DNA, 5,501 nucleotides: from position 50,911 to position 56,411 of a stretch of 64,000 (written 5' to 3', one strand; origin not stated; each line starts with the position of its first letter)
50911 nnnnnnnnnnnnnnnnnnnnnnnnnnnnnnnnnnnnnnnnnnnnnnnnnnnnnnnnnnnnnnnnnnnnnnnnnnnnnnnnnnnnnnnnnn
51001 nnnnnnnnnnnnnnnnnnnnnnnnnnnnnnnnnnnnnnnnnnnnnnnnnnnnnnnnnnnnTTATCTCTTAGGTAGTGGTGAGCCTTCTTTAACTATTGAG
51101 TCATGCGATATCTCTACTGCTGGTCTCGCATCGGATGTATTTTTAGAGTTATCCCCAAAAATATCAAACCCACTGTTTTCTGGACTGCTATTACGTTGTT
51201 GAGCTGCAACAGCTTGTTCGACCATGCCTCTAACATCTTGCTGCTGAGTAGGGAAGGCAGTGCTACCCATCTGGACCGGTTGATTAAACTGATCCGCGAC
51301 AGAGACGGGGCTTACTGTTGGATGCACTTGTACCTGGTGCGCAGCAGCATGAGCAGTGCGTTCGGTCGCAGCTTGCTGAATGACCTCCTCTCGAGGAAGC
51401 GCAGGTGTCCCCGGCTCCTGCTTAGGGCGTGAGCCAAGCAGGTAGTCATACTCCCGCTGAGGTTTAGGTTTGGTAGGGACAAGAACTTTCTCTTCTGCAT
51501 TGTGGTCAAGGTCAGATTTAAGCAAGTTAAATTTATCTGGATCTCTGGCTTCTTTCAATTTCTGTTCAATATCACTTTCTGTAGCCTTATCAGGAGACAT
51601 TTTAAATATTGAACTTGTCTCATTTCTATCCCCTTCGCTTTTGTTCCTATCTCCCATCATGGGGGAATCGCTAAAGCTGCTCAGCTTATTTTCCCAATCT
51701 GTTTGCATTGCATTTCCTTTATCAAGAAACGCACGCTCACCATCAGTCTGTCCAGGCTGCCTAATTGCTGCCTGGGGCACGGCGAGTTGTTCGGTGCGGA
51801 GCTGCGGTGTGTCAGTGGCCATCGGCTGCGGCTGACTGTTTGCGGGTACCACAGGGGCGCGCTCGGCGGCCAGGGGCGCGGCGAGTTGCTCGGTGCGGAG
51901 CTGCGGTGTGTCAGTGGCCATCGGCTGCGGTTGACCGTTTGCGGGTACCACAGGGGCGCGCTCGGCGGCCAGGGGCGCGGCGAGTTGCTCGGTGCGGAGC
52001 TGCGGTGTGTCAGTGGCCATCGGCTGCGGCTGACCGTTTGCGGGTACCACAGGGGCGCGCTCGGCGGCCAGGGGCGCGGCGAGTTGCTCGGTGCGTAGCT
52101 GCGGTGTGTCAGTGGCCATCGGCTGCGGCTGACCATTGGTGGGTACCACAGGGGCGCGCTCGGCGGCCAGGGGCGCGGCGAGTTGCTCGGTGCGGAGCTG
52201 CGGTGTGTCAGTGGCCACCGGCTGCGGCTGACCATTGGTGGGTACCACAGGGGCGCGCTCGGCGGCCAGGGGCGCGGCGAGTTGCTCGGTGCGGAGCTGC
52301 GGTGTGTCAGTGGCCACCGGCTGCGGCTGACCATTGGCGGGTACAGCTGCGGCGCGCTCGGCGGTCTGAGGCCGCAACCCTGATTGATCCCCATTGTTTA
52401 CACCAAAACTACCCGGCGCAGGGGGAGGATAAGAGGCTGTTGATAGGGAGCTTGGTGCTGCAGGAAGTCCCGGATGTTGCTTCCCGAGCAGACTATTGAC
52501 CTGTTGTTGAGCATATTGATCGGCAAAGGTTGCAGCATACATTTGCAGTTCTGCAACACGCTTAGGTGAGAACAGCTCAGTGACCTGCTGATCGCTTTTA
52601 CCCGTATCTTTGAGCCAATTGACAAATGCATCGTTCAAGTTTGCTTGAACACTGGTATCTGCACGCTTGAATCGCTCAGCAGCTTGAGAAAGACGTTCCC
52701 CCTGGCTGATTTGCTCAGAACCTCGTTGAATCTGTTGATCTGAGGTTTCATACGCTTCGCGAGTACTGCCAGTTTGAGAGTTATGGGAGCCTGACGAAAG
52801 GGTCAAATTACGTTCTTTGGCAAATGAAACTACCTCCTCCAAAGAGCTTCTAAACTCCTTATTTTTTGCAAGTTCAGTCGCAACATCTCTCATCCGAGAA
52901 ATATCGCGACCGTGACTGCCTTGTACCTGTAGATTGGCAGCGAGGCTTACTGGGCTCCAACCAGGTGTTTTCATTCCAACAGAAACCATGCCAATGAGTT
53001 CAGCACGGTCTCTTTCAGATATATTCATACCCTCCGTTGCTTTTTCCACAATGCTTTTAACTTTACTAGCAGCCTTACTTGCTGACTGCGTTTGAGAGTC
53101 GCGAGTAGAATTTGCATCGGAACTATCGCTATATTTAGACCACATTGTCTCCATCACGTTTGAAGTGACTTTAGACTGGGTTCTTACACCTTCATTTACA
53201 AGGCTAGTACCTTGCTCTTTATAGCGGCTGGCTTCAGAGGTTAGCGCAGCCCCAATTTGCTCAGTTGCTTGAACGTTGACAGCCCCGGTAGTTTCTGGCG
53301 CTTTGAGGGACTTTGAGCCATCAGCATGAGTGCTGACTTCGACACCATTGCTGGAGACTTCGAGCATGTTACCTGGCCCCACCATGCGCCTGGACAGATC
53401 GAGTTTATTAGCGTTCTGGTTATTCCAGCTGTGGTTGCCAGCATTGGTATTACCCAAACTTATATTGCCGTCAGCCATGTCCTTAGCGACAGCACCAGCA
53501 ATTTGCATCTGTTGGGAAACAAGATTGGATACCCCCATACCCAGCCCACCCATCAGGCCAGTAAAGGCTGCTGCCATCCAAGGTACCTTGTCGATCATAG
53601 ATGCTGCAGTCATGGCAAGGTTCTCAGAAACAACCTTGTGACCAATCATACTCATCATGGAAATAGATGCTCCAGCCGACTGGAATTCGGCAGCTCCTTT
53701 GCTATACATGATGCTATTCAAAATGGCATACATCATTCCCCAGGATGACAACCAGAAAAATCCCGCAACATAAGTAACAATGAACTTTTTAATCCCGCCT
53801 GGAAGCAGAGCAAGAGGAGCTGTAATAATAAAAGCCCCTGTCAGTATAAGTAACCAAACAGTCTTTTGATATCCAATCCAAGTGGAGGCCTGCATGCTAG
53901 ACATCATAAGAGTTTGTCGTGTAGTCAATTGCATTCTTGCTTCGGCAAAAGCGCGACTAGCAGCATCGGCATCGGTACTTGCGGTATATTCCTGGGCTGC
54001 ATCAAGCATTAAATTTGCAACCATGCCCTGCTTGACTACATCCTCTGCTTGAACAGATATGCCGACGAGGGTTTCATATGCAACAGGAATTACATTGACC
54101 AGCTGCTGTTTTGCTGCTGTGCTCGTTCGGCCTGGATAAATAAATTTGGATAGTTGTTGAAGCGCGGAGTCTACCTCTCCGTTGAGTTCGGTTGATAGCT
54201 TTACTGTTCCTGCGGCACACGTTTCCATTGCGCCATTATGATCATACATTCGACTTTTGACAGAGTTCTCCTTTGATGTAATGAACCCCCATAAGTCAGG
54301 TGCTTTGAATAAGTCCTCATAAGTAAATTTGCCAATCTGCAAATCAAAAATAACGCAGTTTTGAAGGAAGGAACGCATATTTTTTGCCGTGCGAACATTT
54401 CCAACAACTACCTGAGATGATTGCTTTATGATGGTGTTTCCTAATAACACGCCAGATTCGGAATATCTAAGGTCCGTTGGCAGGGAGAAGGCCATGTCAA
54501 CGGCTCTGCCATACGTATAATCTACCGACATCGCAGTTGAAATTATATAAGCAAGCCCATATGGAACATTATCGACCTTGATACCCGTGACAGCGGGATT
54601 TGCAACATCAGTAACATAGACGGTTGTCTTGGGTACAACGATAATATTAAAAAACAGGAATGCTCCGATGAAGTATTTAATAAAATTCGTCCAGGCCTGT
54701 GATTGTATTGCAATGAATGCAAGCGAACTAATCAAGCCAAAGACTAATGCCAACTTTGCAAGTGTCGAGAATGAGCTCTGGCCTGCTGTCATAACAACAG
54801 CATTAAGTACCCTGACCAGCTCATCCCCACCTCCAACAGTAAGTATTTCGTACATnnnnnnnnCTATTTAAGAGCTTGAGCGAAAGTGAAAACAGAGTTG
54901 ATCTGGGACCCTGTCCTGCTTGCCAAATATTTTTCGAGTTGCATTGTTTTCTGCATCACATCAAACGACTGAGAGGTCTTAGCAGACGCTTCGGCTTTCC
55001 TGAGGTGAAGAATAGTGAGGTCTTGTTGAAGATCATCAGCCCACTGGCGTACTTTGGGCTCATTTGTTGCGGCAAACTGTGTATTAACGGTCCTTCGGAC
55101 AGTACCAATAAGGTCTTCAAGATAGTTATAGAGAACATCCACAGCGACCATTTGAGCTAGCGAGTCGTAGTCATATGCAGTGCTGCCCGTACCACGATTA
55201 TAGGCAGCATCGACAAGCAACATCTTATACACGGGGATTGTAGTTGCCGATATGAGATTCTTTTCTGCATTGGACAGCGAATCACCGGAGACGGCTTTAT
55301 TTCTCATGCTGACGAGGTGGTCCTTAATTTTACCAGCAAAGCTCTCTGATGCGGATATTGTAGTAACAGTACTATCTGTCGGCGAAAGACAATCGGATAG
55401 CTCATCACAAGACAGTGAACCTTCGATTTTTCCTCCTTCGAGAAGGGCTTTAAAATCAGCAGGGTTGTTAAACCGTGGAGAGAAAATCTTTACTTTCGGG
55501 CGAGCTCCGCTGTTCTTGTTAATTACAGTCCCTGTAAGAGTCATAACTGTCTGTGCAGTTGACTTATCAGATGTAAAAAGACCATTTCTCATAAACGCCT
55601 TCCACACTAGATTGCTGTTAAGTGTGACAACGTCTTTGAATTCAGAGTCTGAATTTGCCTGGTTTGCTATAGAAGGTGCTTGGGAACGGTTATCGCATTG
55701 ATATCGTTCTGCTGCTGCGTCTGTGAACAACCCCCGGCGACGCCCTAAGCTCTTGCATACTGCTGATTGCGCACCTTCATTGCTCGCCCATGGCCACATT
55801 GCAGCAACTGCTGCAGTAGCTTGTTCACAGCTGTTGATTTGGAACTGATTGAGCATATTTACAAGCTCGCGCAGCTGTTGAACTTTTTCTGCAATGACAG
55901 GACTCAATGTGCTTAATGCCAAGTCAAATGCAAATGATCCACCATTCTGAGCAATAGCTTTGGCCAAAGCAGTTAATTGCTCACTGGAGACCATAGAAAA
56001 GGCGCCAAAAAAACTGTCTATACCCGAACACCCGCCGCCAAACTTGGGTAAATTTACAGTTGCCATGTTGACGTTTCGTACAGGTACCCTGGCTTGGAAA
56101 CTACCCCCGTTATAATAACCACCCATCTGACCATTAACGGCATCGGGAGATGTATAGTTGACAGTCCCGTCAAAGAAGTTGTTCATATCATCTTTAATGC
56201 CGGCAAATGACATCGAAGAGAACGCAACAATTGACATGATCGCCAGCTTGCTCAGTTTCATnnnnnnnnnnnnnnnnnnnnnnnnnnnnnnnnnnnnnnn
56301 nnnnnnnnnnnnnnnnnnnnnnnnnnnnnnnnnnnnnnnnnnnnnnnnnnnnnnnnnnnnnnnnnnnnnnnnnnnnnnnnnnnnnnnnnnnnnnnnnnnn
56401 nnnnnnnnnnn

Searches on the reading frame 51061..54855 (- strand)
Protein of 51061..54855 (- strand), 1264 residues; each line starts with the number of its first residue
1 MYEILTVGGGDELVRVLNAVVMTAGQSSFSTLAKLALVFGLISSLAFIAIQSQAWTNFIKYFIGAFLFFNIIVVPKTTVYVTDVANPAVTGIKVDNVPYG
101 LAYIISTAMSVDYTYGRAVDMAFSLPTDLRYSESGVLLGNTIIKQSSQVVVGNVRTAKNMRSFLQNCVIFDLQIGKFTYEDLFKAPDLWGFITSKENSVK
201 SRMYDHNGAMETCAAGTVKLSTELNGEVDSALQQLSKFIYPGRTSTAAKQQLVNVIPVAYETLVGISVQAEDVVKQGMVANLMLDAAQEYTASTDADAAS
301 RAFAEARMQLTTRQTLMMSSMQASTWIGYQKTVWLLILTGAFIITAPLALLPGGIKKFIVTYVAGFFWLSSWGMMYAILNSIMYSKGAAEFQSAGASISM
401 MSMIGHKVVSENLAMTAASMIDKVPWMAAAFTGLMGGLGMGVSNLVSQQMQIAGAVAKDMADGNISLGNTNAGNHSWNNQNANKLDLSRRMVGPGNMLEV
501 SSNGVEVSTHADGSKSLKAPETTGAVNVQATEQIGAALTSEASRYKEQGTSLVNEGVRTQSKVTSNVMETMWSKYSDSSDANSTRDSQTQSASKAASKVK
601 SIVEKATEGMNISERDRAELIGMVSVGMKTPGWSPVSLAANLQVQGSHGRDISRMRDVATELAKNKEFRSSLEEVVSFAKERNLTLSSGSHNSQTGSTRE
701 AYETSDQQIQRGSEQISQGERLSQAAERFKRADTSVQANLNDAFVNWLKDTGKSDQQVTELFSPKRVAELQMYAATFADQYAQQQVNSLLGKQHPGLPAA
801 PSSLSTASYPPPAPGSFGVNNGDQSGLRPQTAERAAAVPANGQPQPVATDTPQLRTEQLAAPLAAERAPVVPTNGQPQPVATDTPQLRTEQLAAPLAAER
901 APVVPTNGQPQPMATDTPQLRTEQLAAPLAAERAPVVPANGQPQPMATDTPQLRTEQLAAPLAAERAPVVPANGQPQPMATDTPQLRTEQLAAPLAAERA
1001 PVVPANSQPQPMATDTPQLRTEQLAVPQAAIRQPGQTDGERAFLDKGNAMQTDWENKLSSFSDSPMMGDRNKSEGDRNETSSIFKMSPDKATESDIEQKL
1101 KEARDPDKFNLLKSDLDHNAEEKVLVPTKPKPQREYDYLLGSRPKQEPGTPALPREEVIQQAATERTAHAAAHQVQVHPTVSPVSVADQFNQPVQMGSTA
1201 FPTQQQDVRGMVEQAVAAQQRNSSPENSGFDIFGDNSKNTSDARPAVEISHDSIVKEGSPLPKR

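Call 43: search_protein_families(library=pfam, proteins=[window:51061-54855:-], max_evalue=0.00001)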
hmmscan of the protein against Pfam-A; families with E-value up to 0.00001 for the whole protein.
window:51061-54855:- (1264 aa): 1 family
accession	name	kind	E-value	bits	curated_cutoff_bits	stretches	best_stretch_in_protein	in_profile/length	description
PF07916.16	TraG_N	-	1.5e-62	212.5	36.1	1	3-452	1-456/462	TraG-like protein, N-terminal region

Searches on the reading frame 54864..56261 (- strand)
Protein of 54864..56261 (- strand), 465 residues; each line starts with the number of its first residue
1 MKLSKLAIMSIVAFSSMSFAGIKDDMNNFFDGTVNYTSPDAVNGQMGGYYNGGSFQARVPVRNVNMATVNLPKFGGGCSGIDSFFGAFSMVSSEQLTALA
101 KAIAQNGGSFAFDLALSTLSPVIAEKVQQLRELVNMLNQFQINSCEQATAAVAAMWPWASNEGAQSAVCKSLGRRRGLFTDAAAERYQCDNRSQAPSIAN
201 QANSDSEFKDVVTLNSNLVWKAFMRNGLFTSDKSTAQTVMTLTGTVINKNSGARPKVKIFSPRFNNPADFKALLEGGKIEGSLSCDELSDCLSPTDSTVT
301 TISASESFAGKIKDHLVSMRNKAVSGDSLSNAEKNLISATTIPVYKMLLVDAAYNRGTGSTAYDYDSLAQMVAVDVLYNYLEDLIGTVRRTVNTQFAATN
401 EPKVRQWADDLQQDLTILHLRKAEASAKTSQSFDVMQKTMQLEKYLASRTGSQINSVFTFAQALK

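Call 43: search_protein_families(library=pfam, proteins=[window:54864-56261:-], max_evalue=0.00001)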
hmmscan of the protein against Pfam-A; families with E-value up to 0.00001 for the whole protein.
window:54864-56261:- (465 aa): 1 family
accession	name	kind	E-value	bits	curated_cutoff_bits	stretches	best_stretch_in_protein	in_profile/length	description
PF06122.16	TraH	-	7.6e-92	308.8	25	1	26-383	1-358/358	Conjugative relaxosome accessory transposon protein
